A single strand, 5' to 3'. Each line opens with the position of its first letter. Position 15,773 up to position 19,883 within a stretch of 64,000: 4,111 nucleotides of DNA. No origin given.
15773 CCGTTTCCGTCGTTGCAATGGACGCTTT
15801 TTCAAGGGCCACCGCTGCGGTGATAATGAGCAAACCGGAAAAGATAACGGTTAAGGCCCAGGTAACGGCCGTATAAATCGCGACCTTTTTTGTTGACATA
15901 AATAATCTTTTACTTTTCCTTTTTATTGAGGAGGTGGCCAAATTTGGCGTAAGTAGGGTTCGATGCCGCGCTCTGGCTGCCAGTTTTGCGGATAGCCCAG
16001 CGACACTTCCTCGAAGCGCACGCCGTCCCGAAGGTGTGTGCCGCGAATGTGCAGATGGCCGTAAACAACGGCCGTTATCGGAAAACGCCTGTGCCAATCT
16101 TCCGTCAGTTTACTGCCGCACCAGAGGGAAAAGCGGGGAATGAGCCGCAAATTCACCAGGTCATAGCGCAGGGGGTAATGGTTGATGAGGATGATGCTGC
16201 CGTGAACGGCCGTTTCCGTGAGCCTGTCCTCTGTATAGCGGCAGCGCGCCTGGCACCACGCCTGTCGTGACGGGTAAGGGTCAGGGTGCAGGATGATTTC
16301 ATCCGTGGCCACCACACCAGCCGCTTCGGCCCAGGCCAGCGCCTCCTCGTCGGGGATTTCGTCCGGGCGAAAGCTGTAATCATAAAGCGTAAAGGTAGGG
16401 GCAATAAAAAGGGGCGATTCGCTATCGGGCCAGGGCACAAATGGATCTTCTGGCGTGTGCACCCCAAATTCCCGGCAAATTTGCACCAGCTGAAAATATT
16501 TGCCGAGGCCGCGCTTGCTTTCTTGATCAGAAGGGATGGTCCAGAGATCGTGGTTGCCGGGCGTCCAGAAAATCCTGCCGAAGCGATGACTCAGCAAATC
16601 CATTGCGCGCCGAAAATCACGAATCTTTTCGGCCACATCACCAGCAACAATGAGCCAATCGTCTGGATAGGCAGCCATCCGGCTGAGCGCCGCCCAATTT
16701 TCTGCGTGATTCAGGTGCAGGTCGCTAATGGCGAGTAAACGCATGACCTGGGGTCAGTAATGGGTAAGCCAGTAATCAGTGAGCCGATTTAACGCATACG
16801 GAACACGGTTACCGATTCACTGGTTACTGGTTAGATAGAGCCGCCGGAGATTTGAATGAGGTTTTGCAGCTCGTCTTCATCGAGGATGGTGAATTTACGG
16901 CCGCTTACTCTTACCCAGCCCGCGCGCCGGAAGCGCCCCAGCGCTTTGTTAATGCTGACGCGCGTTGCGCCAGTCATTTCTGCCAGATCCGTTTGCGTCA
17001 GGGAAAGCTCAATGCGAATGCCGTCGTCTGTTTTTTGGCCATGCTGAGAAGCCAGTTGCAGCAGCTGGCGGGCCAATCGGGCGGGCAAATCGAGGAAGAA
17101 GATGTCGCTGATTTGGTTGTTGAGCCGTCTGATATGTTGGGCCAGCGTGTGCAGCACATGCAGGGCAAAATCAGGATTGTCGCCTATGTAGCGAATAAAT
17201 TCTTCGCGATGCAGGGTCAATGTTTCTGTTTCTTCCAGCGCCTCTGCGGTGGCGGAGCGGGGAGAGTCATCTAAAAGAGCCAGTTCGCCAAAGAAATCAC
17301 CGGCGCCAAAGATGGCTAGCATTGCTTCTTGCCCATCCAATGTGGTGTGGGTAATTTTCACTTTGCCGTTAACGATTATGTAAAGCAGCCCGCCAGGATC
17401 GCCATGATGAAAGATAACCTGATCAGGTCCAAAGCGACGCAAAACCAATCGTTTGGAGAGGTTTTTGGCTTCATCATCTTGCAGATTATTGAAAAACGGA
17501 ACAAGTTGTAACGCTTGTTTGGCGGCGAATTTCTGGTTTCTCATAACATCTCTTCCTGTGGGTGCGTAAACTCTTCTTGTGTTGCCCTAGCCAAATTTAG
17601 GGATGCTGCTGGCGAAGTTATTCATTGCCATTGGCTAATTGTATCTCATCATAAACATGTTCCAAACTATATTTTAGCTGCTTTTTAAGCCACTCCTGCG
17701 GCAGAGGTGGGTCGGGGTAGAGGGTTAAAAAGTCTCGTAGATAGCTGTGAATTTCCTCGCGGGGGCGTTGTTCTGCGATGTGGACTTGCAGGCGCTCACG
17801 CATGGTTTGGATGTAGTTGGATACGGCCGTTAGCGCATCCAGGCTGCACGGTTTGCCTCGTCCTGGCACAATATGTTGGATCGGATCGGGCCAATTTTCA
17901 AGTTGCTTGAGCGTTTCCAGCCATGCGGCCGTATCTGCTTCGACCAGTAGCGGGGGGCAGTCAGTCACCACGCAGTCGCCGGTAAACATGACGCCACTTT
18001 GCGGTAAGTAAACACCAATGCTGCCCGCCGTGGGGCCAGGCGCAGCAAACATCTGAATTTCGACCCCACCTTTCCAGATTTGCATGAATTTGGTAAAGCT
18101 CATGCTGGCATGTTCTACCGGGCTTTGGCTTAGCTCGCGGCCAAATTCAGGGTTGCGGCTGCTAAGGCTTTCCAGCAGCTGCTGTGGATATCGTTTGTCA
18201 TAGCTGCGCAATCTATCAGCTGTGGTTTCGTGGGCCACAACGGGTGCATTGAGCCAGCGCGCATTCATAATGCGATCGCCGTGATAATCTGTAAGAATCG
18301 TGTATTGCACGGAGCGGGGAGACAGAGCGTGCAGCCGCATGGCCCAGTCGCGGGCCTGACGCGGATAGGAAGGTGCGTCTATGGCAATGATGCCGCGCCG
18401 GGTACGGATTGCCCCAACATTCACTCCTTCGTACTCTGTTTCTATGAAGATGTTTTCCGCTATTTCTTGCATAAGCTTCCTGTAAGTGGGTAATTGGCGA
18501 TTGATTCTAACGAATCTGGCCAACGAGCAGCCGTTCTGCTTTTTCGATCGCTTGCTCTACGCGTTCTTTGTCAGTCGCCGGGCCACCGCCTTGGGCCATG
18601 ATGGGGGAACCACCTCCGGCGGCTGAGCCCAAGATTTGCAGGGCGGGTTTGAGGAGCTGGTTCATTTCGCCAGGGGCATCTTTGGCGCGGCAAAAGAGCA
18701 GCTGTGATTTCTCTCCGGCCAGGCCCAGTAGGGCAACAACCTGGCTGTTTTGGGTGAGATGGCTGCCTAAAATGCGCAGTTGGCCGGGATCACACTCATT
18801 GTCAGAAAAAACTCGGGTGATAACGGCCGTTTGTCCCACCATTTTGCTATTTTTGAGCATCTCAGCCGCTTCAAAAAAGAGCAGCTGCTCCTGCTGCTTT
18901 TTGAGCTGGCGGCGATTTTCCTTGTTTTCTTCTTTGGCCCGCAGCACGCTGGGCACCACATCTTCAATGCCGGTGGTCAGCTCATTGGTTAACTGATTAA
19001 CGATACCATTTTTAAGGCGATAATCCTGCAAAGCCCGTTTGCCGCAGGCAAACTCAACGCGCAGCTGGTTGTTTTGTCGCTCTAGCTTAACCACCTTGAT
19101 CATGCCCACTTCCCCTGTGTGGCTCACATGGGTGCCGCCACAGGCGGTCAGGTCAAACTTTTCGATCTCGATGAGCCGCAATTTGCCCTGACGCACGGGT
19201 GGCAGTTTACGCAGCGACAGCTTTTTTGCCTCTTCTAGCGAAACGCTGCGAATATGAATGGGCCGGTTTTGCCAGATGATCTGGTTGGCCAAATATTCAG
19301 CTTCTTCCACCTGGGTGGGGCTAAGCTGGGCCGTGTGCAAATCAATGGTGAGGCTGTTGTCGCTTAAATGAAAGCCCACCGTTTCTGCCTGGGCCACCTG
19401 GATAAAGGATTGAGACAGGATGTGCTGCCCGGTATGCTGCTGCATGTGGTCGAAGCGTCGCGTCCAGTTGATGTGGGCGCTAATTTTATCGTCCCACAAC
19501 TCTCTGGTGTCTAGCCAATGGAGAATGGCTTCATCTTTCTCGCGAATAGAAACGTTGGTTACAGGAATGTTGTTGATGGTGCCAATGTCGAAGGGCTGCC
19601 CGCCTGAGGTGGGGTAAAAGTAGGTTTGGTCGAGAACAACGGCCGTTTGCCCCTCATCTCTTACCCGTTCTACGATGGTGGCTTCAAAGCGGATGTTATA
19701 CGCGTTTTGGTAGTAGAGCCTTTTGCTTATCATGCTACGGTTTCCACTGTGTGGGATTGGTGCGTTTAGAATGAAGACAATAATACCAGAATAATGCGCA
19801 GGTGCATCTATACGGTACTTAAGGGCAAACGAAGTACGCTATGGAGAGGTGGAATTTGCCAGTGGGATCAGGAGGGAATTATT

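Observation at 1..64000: Highly iterated 8-bp palindrome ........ (HIP-like, but not HIP1) saturates the window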

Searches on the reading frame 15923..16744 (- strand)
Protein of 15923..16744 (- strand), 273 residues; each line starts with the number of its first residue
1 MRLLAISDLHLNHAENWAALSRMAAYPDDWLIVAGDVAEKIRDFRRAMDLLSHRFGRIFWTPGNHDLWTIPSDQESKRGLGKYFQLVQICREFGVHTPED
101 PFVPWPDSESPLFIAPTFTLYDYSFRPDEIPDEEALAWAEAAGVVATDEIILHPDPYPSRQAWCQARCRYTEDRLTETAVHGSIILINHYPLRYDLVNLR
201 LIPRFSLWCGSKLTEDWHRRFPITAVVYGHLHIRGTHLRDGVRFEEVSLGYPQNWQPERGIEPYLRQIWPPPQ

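Call 20: search_protein_families(library=pfam, max_evalue=0.00001, proteins=[window:15923-16744:-])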
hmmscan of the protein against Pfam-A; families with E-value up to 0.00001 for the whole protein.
window:15923-16744:- (273 aa): 2 families
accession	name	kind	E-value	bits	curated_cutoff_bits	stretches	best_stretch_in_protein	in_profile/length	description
PF00149.33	Metallophos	-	2.4e-15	57.9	21.5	1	1-233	1-190/191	Calcineurin-like phosphoesterase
PF12850.12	Metallophos_2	-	2.8e-06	27.9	27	0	1-73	1-60/154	Calcineurin-like phosphoesterase superfamily domain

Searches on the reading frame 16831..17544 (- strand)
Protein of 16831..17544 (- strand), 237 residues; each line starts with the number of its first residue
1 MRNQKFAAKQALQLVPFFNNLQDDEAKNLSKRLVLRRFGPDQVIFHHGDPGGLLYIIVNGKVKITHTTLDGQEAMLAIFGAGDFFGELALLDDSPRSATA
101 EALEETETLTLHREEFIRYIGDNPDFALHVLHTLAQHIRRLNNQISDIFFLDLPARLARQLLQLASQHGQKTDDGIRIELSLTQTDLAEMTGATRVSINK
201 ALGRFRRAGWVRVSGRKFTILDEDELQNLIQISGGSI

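Call 20: search_protein_families(library=pfam, max_evalue=0.00001, proteins=[window:16831-17544:-])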
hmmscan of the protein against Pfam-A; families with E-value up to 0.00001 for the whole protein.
window:16831-17544:- (237 aa): 2 families
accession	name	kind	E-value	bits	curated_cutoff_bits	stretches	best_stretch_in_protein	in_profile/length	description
PF00027.35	cNMP_binding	-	1.2e-26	93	27.5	1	36-120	2-86/89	Cyclic nucleotide-binding domain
PF13545.12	HTH_Crp_2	-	1.2e-20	73.7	27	1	155-229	1-70/70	Crp-like helix-turn-helix domain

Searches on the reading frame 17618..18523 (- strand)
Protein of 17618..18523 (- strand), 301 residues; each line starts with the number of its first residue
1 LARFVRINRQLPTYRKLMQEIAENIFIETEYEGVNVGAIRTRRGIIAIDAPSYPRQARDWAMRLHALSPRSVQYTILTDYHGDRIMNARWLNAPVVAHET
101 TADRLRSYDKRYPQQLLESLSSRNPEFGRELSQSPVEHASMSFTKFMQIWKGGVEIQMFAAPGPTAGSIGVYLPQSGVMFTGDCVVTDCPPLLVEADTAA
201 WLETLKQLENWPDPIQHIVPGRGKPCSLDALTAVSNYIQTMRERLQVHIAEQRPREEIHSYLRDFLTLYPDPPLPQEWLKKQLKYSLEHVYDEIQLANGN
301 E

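Call 20: search_protein_families(library=pfam, max_evalue=0.00001, proteins=[window:17618-18523:-])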
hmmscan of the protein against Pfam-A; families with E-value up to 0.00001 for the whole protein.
window:17618-18523:- (301 aa): 1 family
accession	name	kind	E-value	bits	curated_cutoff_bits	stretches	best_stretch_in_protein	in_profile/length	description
PF00753.33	Lactamase_B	-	1.6e-08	35.1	22.7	1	33-210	5-186/196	Metallo-beta-lactamase superfamily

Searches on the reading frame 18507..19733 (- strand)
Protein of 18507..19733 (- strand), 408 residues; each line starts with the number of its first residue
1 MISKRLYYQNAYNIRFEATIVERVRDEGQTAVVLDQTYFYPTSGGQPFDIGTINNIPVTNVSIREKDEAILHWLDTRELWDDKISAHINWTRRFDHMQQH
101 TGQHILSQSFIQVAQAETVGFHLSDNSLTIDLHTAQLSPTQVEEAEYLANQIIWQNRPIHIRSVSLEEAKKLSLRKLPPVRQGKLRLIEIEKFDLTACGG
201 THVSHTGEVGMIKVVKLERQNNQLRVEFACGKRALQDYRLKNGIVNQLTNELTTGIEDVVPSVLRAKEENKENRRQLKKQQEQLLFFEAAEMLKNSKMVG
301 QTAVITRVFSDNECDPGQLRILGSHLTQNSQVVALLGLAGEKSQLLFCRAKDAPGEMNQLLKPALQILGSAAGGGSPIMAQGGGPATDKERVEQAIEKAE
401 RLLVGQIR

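Call 20: search_protein_families(library=pfam, max_evalue=0.00001, proteins=[window:18507-19733:-])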
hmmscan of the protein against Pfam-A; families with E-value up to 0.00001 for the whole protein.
window:18507-19733:- (408 aa): 3 families
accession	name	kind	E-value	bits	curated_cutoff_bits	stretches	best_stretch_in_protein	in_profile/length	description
PF07973.19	tRNA_SAD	-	2.4e-11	43.9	24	1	185-225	1-41/44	Threonyl and Alanyl tRNA synthetase second additional domain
PF01411.24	tRNA-synt_2c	-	9.6e-08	31.4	30.3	1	14-76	469-533/552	tRNA synthetases class II (A)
PF02272.25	DHHA1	-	6.3e-06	27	25.9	0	303-403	4-100/102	DHHA1 domain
